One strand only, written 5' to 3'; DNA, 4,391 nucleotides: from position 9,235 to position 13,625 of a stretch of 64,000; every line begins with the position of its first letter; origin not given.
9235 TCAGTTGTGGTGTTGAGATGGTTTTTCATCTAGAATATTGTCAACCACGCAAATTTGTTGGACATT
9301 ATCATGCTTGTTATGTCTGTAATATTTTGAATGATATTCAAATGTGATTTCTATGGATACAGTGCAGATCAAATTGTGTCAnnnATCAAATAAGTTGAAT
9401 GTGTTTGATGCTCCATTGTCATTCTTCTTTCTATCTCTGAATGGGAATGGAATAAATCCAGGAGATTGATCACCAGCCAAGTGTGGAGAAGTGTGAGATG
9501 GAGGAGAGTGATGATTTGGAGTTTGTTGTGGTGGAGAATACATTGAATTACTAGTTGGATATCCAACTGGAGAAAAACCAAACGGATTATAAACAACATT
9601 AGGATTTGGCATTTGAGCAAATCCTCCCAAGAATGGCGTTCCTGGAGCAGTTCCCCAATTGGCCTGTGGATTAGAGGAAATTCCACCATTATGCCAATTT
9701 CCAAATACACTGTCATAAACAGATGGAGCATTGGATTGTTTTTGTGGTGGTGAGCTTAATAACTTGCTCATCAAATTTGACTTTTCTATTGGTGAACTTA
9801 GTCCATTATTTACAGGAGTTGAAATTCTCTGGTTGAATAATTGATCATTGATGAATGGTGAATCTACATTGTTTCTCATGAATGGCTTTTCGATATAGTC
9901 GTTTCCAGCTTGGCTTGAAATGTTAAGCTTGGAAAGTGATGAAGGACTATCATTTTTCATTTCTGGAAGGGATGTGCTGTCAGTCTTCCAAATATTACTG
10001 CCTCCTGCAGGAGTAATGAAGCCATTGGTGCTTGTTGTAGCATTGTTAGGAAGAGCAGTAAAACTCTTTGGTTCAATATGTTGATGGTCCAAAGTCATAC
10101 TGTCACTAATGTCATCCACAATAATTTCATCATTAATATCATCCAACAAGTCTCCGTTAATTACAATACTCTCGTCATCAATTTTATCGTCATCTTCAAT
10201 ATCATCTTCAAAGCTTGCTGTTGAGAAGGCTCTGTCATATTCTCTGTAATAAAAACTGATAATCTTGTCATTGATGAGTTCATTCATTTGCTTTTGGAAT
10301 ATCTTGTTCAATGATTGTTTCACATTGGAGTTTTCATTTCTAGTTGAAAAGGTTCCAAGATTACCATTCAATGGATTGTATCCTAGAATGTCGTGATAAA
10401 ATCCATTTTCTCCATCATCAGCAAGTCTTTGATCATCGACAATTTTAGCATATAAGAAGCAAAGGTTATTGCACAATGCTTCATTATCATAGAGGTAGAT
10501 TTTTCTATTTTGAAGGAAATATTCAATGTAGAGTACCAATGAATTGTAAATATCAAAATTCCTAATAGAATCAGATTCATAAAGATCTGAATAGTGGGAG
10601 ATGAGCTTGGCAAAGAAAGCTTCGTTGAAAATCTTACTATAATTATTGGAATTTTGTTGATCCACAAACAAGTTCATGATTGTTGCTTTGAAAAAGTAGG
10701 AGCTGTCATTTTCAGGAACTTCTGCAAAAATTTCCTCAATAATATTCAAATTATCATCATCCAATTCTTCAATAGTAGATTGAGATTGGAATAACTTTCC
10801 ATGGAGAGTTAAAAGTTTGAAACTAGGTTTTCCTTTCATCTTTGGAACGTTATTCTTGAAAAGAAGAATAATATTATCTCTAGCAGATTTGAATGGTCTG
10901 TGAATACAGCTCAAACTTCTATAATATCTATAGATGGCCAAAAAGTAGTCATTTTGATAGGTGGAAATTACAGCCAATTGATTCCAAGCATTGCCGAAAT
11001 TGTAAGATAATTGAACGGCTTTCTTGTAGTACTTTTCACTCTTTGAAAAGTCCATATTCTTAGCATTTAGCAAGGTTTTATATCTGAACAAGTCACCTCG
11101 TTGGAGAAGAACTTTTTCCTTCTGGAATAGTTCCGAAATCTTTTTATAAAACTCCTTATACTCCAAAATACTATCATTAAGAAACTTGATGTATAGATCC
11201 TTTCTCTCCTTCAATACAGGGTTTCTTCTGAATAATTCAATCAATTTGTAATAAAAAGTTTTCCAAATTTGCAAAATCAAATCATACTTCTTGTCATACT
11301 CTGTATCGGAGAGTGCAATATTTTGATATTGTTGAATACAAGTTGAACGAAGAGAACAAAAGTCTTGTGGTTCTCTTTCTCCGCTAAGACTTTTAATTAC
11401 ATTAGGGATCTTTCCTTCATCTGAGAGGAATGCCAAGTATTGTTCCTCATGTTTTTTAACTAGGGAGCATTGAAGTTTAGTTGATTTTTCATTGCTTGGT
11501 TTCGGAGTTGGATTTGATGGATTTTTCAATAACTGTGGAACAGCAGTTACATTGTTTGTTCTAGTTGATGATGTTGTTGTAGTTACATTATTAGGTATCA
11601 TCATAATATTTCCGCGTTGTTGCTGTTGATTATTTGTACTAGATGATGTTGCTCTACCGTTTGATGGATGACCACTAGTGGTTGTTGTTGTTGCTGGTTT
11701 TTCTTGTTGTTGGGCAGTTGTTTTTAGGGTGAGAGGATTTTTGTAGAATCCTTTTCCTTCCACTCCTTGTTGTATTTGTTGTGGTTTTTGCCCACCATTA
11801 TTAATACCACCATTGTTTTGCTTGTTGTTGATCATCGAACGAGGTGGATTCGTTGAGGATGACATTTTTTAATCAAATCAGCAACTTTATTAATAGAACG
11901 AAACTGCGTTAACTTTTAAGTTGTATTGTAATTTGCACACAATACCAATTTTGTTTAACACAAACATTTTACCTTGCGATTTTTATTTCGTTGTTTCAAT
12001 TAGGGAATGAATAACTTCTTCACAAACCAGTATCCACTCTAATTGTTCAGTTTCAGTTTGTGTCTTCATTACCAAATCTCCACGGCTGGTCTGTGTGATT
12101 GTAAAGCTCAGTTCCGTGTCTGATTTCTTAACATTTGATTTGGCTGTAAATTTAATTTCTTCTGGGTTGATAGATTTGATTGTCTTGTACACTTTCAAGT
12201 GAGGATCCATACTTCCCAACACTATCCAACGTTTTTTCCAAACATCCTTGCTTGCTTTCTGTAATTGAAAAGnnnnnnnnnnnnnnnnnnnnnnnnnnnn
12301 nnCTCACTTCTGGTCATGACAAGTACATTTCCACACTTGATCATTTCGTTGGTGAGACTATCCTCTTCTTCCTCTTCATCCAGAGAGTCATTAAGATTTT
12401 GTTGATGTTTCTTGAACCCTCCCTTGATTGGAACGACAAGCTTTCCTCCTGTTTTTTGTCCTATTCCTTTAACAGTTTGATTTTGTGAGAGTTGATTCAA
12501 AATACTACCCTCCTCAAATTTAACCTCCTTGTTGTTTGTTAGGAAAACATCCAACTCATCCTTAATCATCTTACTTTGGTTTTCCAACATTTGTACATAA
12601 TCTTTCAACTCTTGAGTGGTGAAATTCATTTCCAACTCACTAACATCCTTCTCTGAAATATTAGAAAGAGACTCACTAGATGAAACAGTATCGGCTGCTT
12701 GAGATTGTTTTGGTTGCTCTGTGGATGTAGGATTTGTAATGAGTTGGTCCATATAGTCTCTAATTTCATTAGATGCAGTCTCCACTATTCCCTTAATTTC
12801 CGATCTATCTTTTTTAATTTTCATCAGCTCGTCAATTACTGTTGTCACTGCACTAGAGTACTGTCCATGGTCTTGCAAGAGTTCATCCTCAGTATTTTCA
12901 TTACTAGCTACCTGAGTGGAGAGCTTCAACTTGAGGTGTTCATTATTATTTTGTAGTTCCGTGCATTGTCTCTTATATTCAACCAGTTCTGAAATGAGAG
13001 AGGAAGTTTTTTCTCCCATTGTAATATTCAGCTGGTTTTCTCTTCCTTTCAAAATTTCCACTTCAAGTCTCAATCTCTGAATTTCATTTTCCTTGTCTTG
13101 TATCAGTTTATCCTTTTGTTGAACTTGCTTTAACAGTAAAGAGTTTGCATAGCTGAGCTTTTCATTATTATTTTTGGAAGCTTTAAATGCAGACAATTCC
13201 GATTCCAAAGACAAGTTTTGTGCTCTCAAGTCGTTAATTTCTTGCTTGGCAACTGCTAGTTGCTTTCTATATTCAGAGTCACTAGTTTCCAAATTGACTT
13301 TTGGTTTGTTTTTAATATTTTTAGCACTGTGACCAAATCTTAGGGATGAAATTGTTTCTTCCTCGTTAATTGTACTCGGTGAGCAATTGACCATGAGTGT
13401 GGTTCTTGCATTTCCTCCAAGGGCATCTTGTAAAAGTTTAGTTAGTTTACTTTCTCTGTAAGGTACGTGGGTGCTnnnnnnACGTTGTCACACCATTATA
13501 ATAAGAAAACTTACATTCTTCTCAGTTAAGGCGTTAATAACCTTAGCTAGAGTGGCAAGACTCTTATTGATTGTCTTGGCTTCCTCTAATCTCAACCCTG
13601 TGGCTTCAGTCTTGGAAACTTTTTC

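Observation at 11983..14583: Compact (770 aa) kinesin with a C-terminal PH domain encoded by its own terminal exon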

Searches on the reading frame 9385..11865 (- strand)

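Call 69: search_protein_families(library=pfam, proteins=[window:9385-11865:-], max_evalue=0.01)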
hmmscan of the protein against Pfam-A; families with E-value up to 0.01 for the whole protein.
window:9385-11865:- (827 aa): 1 family
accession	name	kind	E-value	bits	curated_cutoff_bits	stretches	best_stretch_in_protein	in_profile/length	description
PF10373.15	EST1_DNA_bind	-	9.4e-19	68.4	22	1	276-481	1-250/282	Est1 DNA/RNA binding domain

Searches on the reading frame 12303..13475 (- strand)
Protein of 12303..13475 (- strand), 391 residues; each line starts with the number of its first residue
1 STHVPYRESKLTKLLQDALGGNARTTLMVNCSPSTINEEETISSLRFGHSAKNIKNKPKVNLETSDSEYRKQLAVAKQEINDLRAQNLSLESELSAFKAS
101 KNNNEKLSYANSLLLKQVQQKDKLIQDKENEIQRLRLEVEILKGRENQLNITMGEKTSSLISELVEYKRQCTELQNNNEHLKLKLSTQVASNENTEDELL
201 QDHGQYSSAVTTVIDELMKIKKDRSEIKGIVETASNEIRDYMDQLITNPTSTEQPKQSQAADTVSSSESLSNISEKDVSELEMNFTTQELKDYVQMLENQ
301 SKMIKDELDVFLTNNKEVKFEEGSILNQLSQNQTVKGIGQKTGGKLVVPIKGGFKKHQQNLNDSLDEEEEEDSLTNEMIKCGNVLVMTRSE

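Call 68: predict_structure(alignment_id=A3)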
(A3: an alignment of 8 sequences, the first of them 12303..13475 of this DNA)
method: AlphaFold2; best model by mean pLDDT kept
length: 391 residues; sequences in the alignment: 8
mean_pLDDT: 64.5   pTM: 0.26
mean pLDDT of the five models: 64.5, 61.6, 60.1, 59.0, 56.2
residues with pLDDT >= 90: 117; 70-90: 68; 50-70: 37; < 50: 169
segments of 3 or more residues with pLDDT < 50: 1-8, 24-62, 195-203, 248-285, 317-391
pLDDT, mean of each block of 10 residues (from residue 1): 41 59 46 41 37 45 70 94 96 91 92 95 97 98 96 96 96 95 85 47 57 82 86 81 55 30 34 44 56 84 85 59 40 32 38 34 31 35 37 38
secondary structure, 60 per line:
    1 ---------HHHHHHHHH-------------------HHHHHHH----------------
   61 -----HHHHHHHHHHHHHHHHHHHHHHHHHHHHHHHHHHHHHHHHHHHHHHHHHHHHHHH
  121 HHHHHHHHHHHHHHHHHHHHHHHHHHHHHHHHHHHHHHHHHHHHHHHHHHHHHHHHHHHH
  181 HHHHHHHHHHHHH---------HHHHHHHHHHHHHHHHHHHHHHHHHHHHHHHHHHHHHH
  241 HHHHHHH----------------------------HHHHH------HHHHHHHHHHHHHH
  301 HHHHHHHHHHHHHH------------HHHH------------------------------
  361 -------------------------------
elements in order: H10-18 H38-44 H66-193 H203-247 H276-280 H287-314 H327-330
